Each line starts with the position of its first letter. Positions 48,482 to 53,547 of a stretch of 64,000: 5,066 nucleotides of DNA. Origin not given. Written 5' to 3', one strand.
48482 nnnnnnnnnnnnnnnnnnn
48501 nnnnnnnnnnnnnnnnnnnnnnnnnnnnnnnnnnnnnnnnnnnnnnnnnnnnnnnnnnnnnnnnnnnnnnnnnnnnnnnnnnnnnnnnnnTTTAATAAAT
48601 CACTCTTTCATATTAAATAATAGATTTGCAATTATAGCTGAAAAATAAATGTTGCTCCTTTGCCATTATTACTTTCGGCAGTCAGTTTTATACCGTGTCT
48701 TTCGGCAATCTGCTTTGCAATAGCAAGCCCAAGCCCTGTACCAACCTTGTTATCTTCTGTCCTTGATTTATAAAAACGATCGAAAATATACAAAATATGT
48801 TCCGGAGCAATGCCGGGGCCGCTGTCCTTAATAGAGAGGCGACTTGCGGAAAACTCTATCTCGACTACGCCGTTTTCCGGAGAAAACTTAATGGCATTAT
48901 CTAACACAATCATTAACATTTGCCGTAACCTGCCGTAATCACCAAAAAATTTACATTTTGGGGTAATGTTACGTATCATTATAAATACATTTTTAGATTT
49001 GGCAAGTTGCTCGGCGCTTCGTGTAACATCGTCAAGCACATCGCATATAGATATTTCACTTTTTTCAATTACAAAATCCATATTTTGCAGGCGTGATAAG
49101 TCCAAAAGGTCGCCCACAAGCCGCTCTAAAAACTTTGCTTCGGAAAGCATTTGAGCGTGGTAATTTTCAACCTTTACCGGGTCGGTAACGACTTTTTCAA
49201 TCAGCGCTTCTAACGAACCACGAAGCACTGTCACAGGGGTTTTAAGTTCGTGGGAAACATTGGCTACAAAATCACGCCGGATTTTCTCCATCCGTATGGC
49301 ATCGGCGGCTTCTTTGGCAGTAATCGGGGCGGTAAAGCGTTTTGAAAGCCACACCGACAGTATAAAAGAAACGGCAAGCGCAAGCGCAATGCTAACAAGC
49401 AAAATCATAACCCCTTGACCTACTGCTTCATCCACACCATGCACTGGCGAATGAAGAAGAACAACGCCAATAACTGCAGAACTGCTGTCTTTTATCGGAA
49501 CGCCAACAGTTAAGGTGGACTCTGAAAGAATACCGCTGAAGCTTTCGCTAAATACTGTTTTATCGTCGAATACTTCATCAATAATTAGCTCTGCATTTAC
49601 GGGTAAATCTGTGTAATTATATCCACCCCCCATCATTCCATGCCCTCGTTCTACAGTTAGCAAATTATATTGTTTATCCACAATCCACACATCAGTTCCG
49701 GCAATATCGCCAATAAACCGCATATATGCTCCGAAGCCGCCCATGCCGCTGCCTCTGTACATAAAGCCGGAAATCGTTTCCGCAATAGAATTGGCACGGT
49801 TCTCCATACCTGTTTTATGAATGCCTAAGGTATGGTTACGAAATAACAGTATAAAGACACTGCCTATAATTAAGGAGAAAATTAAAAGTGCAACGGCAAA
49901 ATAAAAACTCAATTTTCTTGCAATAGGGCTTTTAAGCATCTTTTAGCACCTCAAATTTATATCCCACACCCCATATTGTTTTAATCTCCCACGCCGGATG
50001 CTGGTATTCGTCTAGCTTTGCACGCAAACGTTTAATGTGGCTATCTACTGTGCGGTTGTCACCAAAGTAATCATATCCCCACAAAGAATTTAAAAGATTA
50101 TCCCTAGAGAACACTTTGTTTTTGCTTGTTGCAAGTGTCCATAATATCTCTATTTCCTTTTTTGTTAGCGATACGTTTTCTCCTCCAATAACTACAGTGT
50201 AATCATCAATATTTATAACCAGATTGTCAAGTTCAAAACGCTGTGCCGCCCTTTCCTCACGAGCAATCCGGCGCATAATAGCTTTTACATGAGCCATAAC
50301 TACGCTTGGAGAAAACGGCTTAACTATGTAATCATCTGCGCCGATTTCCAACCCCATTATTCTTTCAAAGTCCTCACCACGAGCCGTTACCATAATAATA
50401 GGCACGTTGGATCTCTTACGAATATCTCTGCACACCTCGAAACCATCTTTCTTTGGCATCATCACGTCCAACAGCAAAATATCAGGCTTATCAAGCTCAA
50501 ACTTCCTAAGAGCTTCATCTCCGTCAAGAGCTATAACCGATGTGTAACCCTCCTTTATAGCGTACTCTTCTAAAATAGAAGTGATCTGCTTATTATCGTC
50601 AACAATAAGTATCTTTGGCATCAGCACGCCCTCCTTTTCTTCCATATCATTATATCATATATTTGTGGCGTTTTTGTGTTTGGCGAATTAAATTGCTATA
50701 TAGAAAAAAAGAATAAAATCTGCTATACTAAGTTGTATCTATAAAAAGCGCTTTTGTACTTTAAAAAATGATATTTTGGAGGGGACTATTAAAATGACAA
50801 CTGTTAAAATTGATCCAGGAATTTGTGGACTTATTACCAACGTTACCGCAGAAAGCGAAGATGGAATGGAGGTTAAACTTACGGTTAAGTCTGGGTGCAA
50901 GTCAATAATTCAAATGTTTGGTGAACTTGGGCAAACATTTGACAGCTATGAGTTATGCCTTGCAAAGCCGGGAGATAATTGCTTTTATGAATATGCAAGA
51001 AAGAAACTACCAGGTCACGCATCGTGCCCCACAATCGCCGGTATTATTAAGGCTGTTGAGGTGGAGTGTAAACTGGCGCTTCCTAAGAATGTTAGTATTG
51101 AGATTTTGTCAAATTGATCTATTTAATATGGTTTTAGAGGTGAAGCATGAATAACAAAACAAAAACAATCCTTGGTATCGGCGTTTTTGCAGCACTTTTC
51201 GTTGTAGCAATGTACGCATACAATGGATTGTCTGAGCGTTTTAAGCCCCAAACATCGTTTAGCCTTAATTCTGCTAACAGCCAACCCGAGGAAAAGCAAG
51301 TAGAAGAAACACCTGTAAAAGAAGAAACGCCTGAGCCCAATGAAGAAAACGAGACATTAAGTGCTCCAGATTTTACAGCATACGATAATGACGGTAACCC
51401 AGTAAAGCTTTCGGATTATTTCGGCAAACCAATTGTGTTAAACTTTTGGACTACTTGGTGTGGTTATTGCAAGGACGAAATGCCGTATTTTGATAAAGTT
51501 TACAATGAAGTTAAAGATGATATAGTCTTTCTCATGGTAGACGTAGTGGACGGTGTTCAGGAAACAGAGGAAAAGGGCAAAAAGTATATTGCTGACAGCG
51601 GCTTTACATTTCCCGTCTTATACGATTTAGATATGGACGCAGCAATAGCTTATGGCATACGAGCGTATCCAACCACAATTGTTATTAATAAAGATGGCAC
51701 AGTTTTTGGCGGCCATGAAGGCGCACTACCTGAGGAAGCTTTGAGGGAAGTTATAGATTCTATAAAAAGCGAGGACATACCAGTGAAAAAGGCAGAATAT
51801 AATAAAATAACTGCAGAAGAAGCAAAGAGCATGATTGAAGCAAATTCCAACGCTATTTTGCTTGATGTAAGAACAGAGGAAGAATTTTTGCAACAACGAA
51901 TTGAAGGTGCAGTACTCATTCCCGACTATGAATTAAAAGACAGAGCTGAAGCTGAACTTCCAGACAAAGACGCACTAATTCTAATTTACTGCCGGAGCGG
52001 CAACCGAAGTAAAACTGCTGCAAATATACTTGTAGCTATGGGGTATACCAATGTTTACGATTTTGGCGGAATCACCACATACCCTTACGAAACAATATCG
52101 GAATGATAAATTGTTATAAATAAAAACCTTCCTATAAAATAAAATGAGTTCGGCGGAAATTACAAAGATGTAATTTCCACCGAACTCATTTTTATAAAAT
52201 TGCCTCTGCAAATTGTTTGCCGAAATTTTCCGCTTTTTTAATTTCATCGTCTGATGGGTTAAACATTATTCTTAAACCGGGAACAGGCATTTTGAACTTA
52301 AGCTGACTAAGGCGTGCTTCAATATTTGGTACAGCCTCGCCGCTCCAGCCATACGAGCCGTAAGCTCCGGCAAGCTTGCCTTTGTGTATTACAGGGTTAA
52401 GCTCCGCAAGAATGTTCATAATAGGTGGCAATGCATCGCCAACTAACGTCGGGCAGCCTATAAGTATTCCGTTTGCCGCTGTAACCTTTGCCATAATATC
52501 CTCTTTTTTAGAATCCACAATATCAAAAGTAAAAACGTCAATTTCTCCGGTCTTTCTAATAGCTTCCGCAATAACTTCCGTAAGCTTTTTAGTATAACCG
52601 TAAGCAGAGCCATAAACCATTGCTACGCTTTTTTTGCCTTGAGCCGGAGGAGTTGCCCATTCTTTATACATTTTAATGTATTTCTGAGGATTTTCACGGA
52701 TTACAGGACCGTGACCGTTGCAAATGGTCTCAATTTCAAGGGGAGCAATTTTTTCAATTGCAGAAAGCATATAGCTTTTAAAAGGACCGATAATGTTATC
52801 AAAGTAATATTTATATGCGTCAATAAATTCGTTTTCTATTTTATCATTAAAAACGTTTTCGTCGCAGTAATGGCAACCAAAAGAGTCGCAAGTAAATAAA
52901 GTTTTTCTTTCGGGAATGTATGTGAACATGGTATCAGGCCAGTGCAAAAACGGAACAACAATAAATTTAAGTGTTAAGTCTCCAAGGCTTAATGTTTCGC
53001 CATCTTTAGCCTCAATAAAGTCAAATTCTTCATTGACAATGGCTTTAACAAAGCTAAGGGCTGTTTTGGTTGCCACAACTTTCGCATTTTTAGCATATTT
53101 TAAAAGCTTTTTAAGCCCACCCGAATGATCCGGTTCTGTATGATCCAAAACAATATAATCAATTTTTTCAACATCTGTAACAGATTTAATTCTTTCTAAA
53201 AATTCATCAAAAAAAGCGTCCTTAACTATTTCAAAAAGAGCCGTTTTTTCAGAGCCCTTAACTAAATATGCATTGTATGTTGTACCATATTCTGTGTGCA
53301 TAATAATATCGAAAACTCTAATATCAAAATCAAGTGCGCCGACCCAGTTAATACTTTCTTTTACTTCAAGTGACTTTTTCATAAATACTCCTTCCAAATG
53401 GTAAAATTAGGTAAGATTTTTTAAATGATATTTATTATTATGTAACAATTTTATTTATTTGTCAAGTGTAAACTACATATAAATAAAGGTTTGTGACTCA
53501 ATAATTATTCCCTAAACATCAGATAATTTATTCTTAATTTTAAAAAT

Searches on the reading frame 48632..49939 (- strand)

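Call 10: search_protein_families(library=ncbifam, proteins=[window:48632-49939:-], max_evalue=0.001)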
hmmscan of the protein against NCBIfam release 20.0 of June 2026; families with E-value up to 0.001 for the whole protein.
window:48632-49939:- (435 aa): 76 families (the best 25 are shown)
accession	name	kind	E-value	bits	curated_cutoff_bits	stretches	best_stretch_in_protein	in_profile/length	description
NF033092.0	HK_WalK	equivalog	1.9e-58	198.5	725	2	215-435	366-592/594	cell wall metabolism sensor histidine kinase WalK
TIGR02966.1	phoR_proteo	equivalog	4.1e-58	197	334.2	1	207-434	100-332/333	phosphate regulon sensor histidine kinase PhoR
NF046044.1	PnpS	equivalog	9.7e-55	186.1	400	1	212-435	161-389/390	two-component system histidine kinase PnpS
NF041210.1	his_kin_PieS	equivalog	6.4e-43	147.4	850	2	211-435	240-468/474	two component system sensor histidine kinase PieS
NF008235.0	PRK11006.1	equivalog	1.2e-39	136.4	390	1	208-435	191-421/431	phosphate regulon sensor histidine kinase PhoR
NF008312.0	PRK11100.1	equivalog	1.1e-37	130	356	1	223-430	258-467/477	two-component system sensor histidine kinase CreC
NF041735.1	hist_kin_RppB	equivalog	2.5e-37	128.7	400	1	167-435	170-437/438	two-component system sensor histidine kinase RppB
NF047874.1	MASE3_PAS_HK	subfamily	4.5e-35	121.6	560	1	208-435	385-623/655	MASE3 domain-containing sensor histidine kinase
NF007837.0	PRK10549.1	equivalog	7.9e-35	120.5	603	1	216-428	235-449/466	envelope stress sensor histidine kinase BaeS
NF058527.1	HistKinChvGCaul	equivalog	1.8e-34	119.4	740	1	216-429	302-525/535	two-component sensor histidine kinase ChvG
NF012163.2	BaeS_SmeS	equivalog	9.1e-34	117.1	500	1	216-423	235-444/457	sensor histidine kinase efflux regulator BaeS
NF052314.1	T9SS_HK_PorY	subfamily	1.2e-33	116.8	350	1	222-426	212-410/418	PorY family sensor histidine kinase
NF033093.1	HK_VicK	exception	2.7e-33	115.3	680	1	213-433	201-431/448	cell wall metabolism sensor histidine kinase VicK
NF040691.1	MtrAB_MtrB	equivalog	1.7e-32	113.1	450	1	217-434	267-489/507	MtrAB system histidine kinase MtrB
TIGR02956.1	TMAO_torS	equivalog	1.5e-31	109.3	676.5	1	217-435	460-680/967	TMAO reductase system sensor histidine kinase/response regulator TorS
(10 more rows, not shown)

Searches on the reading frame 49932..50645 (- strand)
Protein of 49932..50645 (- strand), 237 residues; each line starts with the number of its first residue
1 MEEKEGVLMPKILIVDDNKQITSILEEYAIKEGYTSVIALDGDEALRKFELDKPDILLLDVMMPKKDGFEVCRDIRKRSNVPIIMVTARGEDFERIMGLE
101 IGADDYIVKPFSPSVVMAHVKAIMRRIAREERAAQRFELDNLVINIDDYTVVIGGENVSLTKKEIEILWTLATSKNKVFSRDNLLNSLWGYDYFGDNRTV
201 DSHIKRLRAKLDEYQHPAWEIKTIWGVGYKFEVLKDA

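Call 10: search_protein_families(library=ncbifam, proteins=[window:49932-50645:-], max_evalue=0.001)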
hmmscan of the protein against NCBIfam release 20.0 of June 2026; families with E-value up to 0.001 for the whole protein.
window:49932-50645:- (237 aa): 101 families (the best 25 are shown)
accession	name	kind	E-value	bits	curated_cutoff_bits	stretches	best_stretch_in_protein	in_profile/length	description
NF040534.1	resp_reg_YycF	equivalog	7.8e-71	238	340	1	11-230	2-226/231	response regulator YycF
NF040689.1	MtrAB_MtrA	equivalog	4.6e-66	222.3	300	1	12-230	1-217/219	MtrAB system response regulator MtrA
NF033117.2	vanR_ACDEGLN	exception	1.2e-64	217.9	350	1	12-232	1-226/226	VanR-ABDEGLN family response regulator transcription factor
NF045944.1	ResRegRpaBCyano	equivalog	1.3e-64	217.8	330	1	13-232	1-228/229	response regulator transcription factor RpaB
NF033120.0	vanR_FM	exception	1.4e-64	218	460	1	12-232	6-230/231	vancomycin resistance response regulator transcription factor, VanR-F/VanR-M family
TIGR02154.1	PhoB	equivalog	1.5e-62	210.9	296.2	1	10-232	3-226/226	phosphate regulon transcriptional regulator PhoB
NF007982.1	PRK10710.1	equivalog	1.6e-62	211.2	380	1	8-232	6-228/235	envelope stress response regulator BaeR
NF008296.0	PRK11083.1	equivalog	1.1e-59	201.6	273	1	9-232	3-226/228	two-component system response regulator CreB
NF053854.1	RespRegPhoBBctds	equivalog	2.6e-59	200.3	270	1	12-232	1-225/225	two-component system response regulator PhoB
NF041209.1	resp_regPieR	equivalog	1.8e-56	191.4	450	1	11-232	2-228/231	two component system response regulator PieR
NF041733.1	resp_reg_CseB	equivalog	6.4e-56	189.3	350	1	11-231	2-226/228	two-component system response regulator CseB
NF007005.1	PRK09468.1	equivalog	2.2e-52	177.8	331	1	11-231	5-231/237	osmolarity response regulator transcription factor OmpR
NF000404.1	vanR-D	exception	2.1e-51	174.7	500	1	11-232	4-231/232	vancomycin resistance response regulator transcription factor VanR-D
NF008199.0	PRK10955.1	equivalog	1.7e-50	172.2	341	1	9-230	1-227/232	envelope stress response regulator transcription factor CpxR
NF000403.1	vanR-C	exception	4.8e-50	170.3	480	1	10-232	3-230/231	vancomycin resistance response regulator transcription factor VanR-C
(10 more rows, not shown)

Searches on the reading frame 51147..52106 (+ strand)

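Call 10: search_protein_families(library=ncbifam, proteins=[window:51147-52106:+], max_evalue=0.001)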
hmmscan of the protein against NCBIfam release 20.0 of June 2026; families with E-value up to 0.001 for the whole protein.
window:51147-52106:+ (319 aa): 30 families (the best 25 are shown)
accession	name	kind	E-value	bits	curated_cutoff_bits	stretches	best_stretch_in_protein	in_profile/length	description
NF002854.0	PRK03147.1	subfamily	6.3e-31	107.6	170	1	71-208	40-174/176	thiol-disulfide oxidoreductase ResA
NF041202.1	StoA_CxxC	exception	8.1e-21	74.6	210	1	65-201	25-159/163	endospore biogenesis thiol-disulfide oxidoreductase StoA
NF006444.0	PRK08762.1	equivalog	4.3e-18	65.1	449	1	214-309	10-104/387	molybdopterin-synthase adenylyltransferase MoeB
TIGR02981.1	phageshock_pspE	exception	1e-15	57.9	126.3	1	238-310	21-93/101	thiosulfate sulfurtransferase PspE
NF007627.0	PRK10287.1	equivalog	1.7e-15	57.1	102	1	238-310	23-95/104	thiosulfate sulfurtransferase PspE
NF047696.1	ThlDiSintTplARhiz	equivalog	2.8e-15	56.7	230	1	58-187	62-194/219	thiol:disulfide interchange protein TlpA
NF041054.1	WAxxUGC_long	equivalog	4.8e-14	52.4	300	1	70-227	81-230/354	ResA-like WAxxUGC motif-containing protein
TIGR01068.1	thioredoxin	equivalog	1.1e-13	51.3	96.8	1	94-138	15-58/101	thioredoxin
NF045521.1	rhoda_near_glyco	subfamily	5.4e-13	49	145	1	215-312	14-108/144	rhodanese homology domain-containing protein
TIGR00385.1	dsbE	subfamily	5.5e-13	48.9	123.15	1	93-203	63-167/173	DsbE family thiol:disulfide interchange protein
NF045694.1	seleno_TsoB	exception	8.8e-13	47.2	805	1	213-305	38-141/572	rhodanese/DsbD fusion-like selenoprotein TsoB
NF005902.0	PRK07878.1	equivalog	1.8e-12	46.9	647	1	214-310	282-379/392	adenylyltransferase/sulfurtransferase MoeZ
NF001195.0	PRK00162.1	equivalog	3.4e-10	40.2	102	1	217-308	3-91/108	thiosulfate sulfurtransferase GlpE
NF010625.0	PRK14018.1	equivalog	6.4e-10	38.1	522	1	73-237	38-201/521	bifunctional peptide-methionine (S)-S-oxide reductase MsrA/peptide-methionine (R)-S-oxide reductase MsrB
NF041203.1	rhodanese_LYCAU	equivalog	1.4e-09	37.7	115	1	213-306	15-109/126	rhodanese-related (seleno)protein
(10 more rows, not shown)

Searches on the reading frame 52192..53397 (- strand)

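Call 10: search_protein_families(library=ncbifam, proteins=[window:52192-53397:-], max_evalue=0.001)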
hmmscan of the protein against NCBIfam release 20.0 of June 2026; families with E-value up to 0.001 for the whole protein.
window:52192-53397:- (401 aa): 13 families
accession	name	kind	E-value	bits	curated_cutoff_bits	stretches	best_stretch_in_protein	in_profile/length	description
NF008887.0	PRK11921.1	equivalog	1.1e-96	324.2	635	1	10-400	3-395/396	anaerobic nitric oxide reductase flavorubredoxin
NF003954.0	PRK05452.1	equivalog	1.8e-84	284.4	711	1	9-398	2-394/479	anaerobic nitric oxide reductase flavorubredoxin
TIGR01753.1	flav_short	equivalog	3.3e-19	69.8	123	1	258-397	1-140/140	flavodoxin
NF005246.0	PRK06756.1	subfamily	5.8e-12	45.8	130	1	257-398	3-145/148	flavodoxin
NF000059.1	tet_redox_37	exception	2.4e-09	37.9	225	1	198-280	4-84/108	tetracycline resistance NADPH-dependent oxidoreductase Tet(37)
NF004049.0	PRK05568.1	equivalog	2.8e-09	37.4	206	1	256-398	2-141/142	flavodoxin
NF000469.2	CAR_gen_B3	exception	4.8e-08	32.4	500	1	42-159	75-203/311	CAR family subclass B3 metallo-beta-lactamase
NF004050.0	PRK05569.1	subfamily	4.4e-06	27.1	136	1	256-397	2-140/141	flavodoxin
NF005216.0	PRK06703.1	subfamily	3.1e-05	24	127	1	258-399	4-146/151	flavodoxin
TIGR01752.1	flav_long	equivalog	3.9e-05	23.3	146.75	1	258-347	2-85/167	flavodoxin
TIGR03413.1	GSH_gloB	equivalog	0.00012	21.6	200.8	1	78-173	43-128/248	hydroxyacylglutathione hydrolase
NF012229.1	bla_class_B_core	domain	0.00046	20.4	100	1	30-160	5-137/139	metallo-beta-lactamase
NF006736.0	PRK09267.1-2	equivalog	0.00057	19.7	202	1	256-341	2-78/161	flavodoxin FldA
